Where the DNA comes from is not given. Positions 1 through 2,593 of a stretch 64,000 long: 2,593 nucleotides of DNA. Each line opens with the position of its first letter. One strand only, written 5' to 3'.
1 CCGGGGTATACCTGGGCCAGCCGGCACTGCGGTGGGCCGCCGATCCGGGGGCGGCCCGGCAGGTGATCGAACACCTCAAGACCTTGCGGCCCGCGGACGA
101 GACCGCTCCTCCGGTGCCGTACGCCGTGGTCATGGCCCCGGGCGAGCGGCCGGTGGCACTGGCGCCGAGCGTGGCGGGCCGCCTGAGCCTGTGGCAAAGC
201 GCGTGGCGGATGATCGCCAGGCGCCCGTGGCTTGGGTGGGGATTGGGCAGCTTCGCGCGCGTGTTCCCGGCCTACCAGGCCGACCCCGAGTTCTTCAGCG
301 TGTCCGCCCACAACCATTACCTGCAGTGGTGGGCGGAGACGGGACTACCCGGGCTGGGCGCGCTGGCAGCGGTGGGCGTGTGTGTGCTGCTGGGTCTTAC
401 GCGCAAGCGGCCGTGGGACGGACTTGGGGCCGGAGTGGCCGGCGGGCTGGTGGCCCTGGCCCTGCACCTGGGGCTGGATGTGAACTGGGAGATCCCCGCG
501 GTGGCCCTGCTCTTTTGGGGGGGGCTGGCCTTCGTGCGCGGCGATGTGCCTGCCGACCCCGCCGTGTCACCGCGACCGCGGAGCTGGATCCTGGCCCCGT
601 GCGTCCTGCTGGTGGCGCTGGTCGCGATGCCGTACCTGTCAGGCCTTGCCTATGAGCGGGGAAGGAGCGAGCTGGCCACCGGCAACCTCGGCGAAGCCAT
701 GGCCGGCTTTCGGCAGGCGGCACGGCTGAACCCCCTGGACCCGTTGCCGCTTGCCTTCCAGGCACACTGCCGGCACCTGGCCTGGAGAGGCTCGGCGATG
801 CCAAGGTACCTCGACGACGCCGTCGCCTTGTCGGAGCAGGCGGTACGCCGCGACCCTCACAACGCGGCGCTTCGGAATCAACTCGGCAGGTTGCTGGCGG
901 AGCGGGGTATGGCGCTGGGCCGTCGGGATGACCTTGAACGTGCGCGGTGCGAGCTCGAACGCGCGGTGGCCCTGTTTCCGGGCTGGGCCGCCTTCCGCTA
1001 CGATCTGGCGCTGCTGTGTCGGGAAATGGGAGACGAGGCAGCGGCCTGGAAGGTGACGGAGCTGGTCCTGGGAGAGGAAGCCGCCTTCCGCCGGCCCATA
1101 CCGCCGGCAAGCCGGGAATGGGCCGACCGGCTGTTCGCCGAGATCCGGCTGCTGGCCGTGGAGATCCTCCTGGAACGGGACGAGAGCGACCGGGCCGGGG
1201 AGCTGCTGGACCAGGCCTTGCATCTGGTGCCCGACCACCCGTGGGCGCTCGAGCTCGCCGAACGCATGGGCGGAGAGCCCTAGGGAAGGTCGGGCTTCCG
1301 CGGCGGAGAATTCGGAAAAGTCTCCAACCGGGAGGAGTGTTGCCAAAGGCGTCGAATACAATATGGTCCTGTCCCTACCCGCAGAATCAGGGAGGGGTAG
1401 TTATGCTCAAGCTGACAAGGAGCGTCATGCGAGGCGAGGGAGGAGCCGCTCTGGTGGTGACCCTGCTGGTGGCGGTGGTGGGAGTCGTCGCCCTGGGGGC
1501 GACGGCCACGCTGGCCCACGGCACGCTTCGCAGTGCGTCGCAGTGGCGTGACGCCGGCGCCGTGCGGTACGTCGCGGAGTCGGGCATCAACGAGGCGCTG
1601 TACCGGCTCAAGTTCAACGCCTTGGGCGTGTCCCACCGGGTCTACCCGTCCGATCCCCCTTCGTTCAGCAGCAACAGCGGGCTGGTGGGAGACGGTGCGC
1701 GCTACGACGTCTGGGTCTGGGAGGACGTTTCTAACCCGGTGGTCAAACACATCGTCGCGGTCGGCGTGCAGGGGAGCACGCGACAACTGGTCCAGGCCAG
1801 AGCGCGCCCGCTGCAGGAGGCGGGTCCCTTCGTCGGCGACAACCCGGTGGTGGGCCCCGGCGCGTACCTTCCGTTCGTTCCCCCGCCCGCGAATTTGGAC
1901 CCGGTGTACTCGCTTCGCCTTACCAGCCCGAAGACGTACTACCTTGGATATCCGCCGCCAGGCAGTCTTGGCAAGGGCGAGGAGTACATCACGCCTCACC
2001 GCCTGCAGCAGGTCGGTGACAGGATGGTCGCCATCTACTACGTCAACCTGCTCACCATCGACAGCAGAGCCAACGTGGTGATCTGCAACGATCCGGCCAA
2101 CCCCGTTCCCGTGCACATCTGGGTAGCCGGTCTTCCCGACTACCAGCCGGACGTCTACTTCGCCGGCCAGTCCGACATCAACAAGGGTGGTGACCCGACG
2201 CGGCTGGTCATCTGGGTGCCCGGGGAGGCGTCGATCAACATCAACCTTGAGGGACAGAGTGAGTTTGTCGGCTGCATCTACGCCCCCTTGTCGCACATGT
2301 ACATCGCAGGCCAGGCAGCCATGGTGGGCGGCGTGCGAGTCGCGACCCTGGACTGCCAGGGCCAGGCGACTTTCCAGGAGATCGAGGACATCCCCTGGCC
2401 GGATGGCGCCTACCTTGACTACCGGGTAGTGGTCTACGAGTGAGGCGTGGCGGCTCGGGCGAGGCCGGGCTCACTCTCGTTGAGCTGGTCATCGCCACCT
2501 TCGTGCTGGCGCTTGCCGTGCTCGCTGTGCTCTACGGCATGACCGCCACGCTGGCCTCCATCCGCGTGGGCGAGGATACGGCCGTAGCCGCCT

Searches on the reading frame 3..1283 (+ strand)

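Call 24: search_protein_families(library=pfam, proteins=[window:3-1283:+], max_evalue=0.00001)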
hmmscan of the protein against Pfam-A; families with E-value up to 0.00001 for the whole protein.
window:3-1283:+ (426 aa): 4 families
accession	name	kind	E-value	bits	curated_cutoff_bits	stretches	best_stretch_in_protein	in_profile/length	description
PF04932.20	Wzy_C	-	7e-16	58.8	31.7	1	52-120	76-147/149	O-Antigen ligase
PF13428.12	TPR_14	-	1.2e-09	38.3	23.5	0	216-253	4-41/44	Tetratricopeptide repeat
PF14559.12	TPR_19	-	3.6e-09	37.2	25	0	271-302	8-39/68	Tetratricopeptide repeat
PF13432.12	TPR_16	-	7e-06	26.8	32.7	0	271-302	14-45/65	Tetratricopeptide repeat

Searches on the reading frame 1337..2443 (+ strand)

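Call 24: search_protein_families(library=pfam, proteins=[window:1337-2443:+], max_evalue=0.00001)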
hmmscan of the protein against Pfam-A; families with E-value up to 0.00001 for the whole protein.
window:1337-2443:+ (368 aa): 1 family
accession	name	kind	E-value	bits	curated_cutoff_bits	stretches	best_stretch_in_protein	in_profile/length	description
PF23981.1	DUF7305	-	1.5e-10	41.8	27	1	259-347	95-177/185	Domain of unknown function (DUF7305)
